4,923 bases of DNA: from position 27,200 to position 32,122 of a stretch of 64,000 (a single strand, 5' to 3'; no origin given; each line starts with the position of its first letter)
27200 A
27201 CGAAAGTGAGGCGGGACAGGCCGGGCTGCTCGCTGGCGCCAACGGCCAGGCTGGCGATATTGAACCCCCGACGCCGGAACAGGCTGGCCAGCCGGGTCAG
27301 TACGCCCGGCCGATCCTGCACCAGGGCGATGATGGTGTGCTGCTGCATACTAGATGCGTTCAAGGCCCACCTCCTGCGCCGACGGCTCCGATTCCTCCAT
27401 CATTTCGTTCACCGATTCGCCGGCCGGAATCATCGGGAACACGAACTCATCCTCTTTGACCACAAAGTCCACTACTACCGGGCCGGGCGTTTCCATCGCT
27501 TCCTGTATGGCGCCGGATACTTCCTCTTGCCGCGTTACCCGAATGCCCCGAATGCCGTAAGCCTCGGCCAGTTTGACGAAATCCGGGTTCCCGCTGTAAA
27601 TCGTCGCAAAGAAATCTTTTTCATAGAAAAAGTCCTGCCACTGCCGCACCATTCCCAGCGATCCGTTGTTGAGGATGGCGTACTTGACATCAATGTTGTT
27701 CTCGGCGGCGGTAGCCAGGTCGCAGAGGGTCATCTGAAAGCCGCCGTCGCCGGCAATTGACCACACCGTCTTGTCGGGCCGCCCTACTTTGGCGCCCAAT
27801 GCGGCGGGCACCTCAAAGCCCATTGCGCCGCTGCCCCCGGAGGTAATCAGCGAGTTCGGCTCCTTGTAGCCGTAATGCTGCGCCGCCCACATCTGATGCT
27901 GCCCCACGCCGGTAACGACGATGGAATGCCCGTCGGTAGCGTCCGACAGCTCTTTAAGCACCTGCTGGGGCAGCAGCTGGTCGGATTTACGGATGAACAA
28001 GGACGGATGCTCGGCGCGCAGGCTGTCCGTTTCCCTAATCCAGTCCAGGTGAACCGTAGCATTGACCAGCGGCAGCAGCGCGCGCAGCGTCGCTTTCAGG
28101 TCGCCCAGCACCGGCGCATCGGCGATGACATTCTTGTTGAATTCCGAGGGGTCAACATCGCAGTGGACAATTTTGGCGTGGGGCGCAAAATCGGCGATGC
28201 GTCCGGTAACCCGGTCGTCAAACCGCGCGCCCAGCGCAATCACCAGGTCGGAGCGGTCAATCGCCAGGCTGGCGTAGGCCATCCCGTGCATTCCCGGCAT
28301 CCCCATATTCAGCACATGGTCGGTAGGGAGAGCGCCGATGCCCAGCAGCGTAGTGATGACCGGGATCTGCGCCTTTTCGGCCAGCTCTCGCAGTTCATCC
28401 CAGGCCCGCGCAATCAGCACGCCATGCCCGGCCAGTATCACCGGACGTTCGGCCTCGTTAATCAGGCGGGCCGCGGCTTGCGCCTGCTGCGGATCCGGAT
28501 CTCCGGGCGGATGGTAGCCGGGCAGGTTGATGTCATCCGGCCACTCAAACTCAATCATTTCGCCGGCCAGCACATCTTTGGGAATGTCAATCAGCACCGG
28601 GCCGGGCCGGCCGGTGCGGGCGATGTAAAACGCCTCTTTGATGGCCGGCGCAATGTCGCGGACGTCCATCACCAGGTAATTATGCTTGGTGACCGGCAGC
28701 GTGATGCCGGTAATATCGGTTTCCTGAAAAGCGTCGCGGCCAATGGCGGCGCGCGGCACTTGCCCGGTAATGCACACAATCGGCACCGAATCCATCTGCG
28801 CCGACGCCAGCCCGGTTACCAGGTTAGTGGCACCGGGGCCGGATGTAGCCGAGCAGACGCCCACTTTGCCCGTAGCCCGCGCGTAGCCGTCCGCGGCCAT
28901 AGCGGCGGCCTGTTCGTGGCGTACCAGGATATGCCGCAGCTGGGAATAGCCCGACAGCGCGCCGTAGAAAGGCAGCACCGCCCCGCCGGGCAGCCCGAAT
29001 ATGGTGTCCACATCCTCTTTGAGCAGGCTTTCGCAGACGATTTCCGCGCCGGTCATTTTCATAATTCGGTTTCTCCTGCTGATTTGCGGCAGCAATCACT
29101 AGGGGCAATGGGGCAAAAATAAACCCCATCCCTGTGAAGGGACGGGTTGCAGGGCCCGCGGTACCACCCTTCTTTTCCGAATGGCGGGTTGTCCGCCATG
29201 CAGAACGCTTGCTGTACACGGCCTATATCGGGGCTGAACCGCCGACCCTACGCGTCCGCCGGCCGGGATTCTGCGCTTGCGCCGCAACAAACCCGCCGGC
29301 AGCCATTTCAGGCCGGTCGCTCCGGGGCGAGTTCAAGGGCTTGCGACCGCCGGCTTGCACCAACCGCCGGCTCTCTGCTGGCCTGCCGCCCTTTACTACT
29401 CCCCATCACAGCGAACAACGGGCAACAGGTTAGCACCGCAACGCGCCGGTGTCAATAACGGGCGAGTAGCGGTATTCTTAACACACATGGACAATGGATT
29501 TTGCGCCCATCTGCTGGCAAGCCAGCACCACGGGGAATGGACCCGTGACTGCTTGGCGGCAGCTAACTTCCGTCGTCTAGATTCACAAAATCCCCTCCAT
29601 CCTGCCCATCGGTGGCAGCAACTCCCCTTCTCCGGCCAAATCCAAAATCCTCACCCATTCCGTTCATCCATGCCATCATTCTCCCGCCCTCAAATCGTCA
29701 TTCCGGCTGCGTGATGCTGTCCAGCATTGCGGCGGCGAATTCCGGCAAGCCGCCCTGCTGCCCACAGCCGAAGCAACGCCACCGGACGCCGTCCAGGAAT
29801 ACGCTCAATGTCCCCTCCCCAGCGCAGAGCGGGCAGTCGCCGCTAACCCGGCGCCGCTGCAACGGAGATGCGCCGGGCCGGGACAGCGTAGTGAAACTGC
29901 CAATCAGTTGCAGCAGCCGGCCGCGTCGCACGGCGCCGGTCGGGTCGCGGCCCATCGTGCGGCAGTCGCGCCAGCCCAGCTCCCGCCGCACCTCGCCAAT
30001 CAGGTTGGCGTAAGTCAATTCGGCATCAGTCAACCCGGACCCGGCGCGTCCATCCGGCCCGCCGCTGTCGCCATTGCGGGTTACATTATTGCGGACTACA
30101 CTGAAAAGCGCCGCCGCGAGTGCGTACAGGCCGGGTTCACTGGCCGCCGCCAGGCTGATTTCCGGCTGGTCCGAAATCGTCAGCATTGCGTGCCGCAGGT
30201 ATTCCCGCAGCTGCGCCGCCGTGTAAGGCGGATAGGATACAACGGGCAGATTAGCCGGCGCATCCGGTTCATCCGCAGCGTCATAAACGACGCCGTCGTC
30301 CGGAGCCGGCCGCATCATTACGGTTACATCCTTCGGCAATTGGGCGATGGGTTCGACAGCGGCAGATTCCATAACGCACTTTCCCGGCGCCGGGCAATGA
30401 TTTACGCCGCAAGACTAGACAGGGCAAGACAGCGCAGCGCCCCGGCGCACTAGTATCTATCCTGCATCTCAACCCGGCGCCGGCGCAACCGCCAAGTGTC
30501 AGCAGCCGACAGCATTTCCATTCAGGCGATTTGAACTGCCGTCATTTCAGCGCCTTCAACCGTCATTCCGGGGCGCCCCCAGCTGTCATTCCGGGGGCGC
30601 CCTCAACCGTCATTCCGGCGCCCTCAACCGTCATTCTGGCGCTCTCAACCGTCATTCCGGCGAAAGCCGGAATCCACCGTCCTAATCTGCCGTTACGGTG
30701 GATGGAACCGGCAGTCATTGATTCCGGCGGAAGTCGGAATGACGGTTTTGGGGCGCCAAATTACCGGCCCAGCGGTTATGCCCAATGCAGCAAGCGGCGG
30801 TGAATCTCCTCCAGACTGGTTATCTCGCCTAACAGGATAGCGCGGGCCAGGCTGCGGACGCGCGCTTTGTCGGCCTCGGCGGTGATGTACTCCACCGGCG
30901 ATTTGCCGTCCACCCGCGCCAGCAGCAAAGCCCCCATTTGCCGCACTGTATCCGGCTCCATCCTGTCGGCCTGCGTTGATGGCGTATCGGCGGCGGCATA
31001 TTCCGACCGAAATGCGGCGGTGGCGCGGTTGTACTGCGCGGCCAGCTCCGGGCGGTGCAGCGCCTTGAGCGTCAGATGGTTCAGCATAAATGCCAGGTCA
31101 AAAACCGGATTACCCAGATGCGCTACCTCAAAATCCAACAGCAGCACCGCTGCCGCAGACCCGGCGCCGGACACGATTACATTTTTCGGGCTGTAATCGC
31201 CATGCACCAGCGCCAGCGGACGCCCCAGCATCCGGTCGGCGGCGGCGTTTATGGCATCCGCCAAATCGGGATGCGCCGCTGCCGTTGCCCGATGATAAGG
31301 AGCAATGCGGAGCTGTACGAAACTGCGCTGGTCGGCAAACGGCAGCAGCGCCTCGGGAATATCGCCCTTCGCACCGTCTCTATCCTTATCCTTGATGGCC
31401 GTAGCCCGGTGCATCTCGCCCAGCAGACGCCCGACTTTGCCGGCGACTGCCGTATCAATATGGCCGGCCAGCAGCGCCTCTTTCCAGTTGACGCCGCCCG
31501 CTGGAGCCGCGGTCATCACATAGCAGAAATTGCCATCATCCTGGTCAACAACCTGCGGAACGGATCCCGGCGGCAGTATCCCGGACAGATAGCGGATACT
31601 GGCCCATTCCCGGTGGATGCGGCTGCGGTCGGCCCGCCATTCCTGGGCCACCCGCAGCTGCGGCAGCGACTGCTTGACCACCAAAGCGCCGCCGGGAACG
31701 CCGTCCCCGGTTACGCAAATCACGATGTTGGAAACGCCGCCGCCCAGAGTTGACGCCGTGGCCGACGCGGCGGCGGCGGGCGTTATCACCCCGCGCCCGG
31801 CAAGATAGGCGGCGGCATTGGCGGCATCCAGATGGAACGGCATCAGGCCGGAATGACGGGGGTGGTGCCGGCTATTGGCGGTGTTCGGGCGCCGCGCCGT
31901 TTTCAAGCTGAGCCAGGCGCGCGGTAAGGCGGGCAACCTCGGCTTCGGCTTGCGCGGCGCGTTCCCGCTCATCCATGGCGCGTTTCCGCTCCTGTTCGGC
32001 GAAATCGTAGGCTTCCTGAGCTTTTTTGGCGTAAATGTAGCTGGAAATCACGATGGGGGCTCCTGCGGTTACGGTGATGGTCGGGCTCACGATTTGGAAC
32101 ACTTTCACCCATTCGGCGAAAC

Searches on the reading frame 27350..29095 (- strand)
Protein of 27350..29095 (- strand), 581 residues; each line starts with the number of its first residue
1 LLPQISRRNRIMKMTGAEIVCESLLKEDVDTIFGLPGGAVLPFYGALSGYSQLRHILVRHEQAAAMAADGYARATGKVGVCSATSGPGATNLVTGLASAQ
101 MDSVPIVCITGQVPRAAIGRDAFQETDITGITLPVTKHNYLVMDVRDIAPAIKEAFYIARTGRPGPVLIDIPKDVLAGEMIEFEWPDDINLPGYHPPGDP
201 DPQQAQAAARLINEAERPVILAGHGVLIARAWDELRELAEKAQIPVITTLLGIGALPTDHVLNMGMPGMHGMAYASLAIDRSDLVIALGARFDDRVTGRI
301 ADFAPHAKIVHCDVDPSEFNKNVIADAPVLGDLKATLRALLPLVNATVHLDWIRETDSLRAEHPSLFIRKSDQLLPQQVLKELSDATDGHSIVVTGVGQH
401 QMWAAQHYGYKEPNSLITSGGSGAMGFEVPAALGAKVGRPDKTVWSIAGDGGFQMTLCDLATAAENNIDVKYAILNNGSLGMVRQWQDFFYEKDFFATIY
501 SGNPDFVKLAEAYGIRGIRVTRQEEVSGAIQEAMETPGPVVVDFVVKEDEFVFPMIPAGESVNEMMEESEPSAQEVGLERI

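Call 36: search_protein_families(library=pfam, proteins=[window:27350-29095:-])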
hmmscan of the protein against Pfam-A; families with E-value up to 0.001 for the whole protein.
window:27350-29095:- (581 aa): 3 families
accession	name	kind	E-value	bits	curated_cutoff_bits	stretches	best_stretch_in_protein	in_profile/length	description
PF02775.26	TPP_enzyme_C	-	1.4e-55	187.7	21.9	1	396-544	1-151/151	Thiamine pyrophosphate enzyme, C-terminal TPP binding domain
PF00205.28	TPP_enzyme_M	-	3.8e-48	163.1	30.4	1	206-340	2-137/137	Thiamine pyrophosphate enzyme, central domain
PF02776.23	TPP_enzyme_N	-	2.6e-41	140.6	26.8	1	14-130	1-118/119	Thiamine pyrophosphate enzyme, N-terminal TPP binding domain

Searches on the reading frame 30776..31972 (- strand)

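Call 36: search_protein_families(library=pfam, proteins=[window:30776-31972:-])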
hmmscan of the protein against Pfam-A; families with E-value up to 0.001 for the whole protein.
window:30776-31972:- (398 aa): 3 families
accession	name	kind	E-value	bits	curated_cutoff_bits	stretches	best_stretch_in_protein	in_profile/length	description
PF01636.29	APH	-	3e-18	66.9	23.2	1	74-319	3-230/239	Phosphotransferase enzyme family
PF02958.26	EcKL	-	1.7e-06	28.1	22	1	228-307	190-271/294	Ecdysteroid kinase-like family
PF19974.5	TCAD9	-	0.00015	21.5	40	1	237-307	284-348/429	Ternary complex associated domain 9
